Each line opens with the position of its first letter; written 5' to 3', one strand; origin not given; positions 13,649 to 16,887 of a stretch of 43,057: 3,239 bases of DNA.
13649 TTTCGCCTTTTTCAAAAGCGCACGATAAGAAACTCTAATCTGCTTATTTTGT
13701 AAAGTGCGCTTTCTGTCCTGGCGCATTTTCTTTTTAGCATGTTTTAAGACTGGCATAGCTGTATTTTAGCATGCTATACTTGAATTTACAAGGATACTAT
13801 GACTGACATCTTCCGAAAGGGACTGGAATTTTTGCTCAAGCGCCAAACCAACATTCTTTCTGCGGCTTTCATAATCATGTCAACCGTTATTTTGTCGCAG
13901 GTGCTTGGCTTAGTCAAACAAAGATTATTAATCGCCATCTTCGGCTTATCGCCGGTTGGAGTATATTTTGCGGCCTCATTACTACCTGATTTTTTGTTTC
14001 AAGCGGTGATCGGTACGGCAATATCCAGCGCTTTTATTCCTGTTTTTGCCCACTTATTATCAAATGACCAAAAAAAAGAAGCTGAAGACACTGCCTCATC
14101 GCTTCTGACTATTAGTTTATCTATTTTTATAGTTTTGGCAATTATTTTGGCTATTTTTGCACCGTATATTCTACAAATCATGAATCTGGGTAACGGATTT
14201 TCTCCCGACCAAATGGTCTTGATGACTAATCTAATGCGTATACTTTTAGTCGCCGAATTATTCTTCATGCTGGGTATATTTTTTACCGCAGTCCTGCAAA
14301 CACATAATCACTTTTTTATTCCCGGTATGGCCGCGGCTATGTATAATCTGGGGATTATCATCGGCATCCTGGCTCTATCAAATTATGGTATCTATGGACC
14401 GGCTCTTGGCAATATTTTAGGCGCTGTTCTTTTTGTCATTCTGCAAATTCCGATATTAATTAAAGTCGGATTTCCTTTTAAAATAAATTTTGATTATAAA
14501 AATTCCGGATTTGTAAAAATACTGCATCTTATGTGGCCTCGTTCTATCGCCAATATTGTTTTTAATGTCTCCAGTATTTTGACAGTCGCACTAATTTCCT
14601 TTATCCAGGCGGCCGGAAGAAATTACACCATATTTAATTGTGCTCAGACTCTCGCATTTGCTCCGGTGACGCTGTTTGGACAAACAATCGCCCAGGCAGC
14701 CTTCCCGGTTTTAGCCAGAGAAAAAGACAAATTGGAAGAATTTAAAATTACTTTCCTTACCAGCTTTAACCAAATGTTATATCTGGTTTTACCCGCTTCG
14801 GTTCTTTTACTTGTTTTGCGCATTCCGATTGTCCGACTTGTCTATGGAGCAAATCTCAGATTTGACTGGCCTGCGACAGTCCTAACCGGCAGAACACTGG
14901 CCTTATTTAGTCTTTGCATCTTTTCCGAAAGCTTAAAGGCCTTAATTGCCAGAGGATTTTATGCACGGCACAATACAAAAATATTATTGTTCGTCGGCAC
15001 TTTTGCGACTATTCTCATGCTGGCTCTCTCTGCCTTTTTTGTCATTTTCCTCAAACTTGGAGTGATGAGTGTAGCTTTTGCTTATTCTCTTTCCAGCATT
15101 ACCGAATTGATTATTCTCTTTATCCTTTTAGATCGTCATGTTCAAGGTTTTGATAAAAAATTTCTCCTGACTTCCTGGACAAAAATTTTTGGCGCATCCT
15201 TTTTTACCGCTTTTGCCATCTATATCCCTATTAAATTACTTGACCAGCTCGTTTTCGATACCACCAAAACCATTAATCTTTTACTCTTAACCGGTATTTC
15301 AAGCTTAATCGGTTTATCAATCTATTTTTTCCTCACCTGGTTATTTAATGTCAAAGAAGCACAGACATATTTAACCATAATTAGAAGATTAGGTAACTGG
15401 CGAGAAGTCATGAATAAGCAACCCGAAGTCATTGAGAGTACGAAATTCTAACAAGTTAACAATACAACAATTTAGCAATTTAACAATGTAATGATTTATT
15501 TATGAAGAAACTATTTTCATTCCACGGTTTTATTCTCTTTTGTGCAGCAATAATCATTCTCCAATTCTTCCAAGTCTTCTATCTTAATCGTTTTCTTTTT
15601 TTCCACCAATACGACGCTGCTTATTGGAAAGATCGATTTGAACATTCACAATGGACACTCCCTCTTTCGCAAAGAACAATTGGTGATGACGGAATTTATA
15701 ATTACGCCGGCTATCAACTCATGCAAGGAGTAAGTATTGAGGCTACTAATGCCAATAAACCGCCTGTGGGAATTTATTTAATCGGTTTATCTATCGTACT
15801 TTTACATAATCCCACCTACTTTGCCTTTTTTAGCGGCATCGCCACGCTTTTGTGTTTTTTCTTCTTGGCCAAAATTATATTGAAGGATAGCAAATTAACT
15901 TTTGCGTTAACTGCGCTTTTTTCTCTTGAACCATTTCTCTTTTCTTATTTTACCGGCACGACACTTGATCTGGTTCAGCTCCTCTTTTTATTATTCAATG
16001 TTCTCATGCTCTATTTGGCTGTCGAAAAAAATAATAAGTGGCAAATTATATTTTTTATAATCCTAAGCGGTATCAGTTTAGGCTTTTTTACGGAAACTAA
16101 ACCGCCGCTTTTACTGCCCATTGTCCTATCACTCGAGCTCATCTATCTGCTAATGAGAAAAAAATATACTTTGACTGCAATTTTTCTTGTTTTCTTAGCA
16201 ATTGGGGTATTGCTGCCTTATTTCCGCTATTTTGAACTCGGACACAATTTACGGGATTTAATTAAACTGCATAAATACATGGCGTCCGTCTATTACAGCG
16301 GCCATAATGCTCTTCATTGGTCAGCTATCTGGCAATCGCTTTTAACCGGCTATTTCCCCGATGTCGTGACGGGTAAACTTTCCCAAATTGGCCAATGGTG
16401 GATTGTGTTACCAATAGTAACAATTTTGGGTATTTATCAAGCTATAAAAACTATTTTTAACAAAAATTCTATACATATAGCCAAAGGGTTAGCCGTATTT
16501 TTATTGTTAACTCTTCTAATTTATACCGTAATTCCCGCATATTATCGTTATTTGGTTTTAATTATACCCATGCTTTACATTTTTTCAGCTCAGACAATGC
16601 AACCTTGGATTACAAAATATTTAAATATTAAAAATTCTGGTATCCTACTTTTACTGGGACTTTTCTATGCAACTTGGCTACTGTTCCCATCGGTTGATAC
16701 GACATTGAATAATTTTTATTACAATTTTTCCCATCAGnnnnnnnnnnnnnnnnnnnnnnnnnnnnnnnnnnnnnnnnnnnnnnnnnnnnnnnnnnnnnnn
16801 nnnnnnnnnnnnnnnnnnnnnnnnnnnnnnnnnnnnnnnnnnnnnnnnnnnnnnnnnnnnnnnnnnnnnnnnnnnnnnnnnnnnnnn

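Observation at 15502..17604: GT-C membrane glycosyltransferase fused to a PBP pedestal (NTF2-like plus dimerisation domains) with no transpeptidase, adjacent to murJ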

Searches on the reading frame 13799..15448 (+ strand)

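Call 3: search_protein_families(library=pfam, proteins=[window:13799-15448:+], max_evalue=1)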
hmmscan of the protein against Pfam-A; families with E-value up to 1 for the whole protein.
window:13799-15448:+ (550 aa): 4 families
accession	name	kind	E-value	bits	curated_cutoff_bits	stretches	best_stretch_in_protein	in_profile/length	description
PF03023.19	MurJ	-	3e-53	181.5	27.4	1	46-481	3-436/451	Lipid II flippase MurJ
PF13440.11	Polysacc_synt_3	-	4.8e-09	36.3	23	2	190-351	131-286/293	Polysaccharide biosynthesis protein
PF01554.23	MatE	-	0.0018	18.4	24.9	1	30-175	6-144/161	MatE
PF01943.22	Polysacc_synt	-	0.057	13.3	28.2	1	91-307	64-272/274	Polysaccharide biosynthesis protein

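Call 64: search_protein_families(library=ncbifam, proteins=[window:13799-15448:+], max_evalue=0.00001)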
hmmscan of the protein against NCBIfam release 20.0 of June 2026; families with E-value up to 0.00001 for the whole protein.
window:13799-15448:+ (550 aa): 2 families
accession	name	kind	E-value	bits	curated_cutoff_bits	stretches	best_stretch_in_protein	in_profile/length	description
TIGR01695.1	murJ_mviN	equivalog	1.7e-56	192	235.55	1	21-524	4-504/506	murein biosynthesis integral membrane protein MurJ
TIGR00797.1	matE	subfamily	4e-06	26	147.4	0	65-270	38-245/396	MATE family efflux transporter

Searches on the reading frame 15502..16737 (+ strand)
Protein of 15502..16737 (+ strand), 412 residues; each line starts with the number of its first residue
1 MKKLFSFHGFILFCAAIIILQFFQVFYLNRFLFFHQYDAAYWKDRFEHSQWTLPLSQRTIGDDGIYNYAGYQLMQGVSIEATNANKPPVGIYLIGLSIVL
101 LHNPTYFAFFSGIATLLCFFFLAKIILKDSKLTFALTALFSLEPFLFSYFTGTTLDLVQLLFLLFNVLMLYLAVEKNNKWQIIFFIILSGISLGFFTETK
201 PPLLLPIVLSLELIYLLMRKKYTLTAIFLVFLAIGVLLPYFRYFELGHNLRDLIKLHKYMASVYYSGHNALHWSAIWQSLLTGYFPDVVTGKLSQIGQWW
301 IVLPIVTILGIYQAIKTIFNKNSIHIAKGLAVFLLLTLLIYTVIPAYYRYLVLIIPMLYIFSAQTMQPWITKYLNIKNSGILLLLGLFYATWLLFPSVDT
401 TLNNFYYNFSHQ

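Call 39: predict_structure(alignment_id=A3)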
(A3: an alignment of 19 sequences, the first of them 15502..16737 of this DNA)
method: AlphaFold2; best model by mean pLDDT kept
length: 412 residues; sequences in the alignment: 19
mean_pLDDT: 91.1   pTM: 0.91
mean pLDDT of the five models: 91.1, 91.1, 91.1, 90.9, 90.8
residues with pLDDT >= 90: 297; 70-90: 99; 50-70: 11; < 50: 5
segments of 3 or more residues with pLDDT < 50: 1-5
pLDDT, mean of each block of 10 residues (from residue 1): 61 95 94 93 89 83 92 91 85 96 96 98 96 94 92 93 98 95 98 96 93 97 98 97 94 91 81 92 89 89 96 98 95 97 89 97 90 70 92 82 79 61
secondary structure, 60 per line:
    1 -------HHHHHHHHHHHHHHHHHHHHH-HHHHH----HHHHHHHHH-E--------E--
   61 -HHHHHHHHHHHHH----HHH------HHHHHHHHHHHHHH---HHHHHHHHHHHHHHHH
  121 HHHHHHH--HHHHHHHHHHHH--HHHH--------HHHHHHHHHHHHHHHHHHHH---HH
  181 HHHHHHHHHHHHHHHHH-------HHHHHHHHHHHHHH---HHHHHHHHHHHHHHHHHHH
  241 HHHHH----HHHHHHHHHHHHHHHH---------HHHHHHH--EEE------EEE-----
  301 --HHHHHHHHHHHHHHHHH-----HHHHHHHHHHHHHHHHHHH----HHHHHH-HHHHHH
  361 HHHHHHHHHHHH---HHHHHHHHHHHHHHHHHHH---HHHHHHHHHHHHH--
elements in order: H8-28 H30-34 H39-47 H62-74 H88-101 H105-127 H130-141 H144-147 H156-175 H179-197 H205-218 H222-245 H250-265 H275-281 E284-286 E293-295 H303-319 H325-343 H348-353 H355-372 H376-394 H398-410

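Call 41: fold_search(model_id=the predicted structure, library=pdb)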
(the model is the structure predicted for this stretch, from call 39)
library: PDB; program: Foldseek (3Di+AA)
matches with E <= 10: 421; with E <= 0.001: 8
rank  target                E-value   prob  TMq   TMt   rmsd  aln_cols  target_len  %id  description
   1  6ftg_5                8.7e-05  1.00  0.50  0.35  13.0       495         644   14  Subtomogram average of OST-containing ribosome-translocon complexes from canine rough microsomal membranes (released 2018-03-21)
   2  3waj                  1.1e-04  1.00  0.49  0.28  14.8       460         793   10  Crystal structure of the Archaeoglobus fulgidus oligosaccharyltransferase (O29867_ARCFU) complex with Zn and sulfate (released 2013-10-30)
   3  5ezm                  1.3e-04  1.00  0.52  0.41   5.4       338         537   13  Crystal Structure of ArnT from Cupriavidus metallidurans in the apo state (released 2016-02-17)
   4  6gxc_A                1.3e-04  1.00  0.50  0.32  11.7       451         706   14  Bacterial oligosaccharyltransferase PglB in complex with an inhibitory peptide and a reactive lipid-linked oligosaccha (released 2018-11-14)
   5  5f15                  3.0e-04  1.00  0.52  0.41   7.7       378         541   14  Crystal Structure of ArnT from Cupriavidus metallidurans bound to Undecaprenyl phosphate (released 2016-02-17)
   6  8agc_A                6.4e-04  1.00  0.50  0.32  12.3       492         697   10  Structure of yeast oligosaccharylransferase complex with lipid-linked oligosaccharide and non-acceptor peptide bound (released 2022-12-07)
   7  9i5k_A                7.0e-04  1.00  0.63  0.54   6.9       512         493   13  Structure of the Chaetomium thermophilum Pmt4 homodimer (C2 symmetry) (released 2025-12-24)
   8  9n9j_I                9.0e-04  1.00  0.53  0.33  12.9       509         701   12  Structure of a GRP94 folding intermediate engaged with a CCDC134- and FKBP11-bound secretory translocon (released 2025-11-19)
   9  6c26_A                1.2e-03  1.00  0.51  0.34  12.1       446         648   11  The Cryo-EM structure of a eukaryotic oligosaccharyl transferase complex (released 2018-01-31)
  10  8if8_B                1.5e-03  1.00  0.44  0.31  13.2       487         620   11  Arabinosyltransferase AftA (released 2023-05-31)
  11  6s7o_A                3.5e-03  1.00  0.51  0.35  12.8       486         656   12  Cryo-EM structure of human oligosaccharyltransferase complex OST-A (released 2019-12-18)
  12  8if8_C                3.8e-03  1.00  0.45  0.33  13.8       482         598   11  Arabinosyltransferase AftA (released 2023-05-31)
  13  7bvf_B                6.1e-03  1.00  0.48  0.22  15.0       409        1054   15  Cryo-EM structure of Mycobacterium tuberculosis arabinosyltransferase EmbA-EmbB-AcpM2 in complex with ethambutol (released 2020-04-29)
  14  7bvc_B                1.0e-02  1.00  0.49  0.22  11.4       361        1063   12  Cryo-EM structure of Mycobacterium smegmatis arabinosyltransferase EmbA-EmbB-AcpM2 in complex with ethambutol (released 2020-04-29)
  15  9s6r_A                1.3e-02  1.00  0.51  0.54  10.4       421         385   13  Ternary cryo-EM structure of yeast ALG3 with Dol25-PP-GlcNAc2Man5, Dol25-P-Man, and Fab (released 2026-03-18)
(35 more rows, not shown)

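Call 48: search_solved_structures(query=A3, max_evalue=10, show_alignments=3)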
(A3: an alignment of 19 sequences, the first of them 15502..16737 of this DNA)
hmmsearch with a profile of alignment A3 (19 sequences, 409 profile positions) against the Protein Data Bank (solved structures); distinct sequences matched with E-value up to 10: 0.
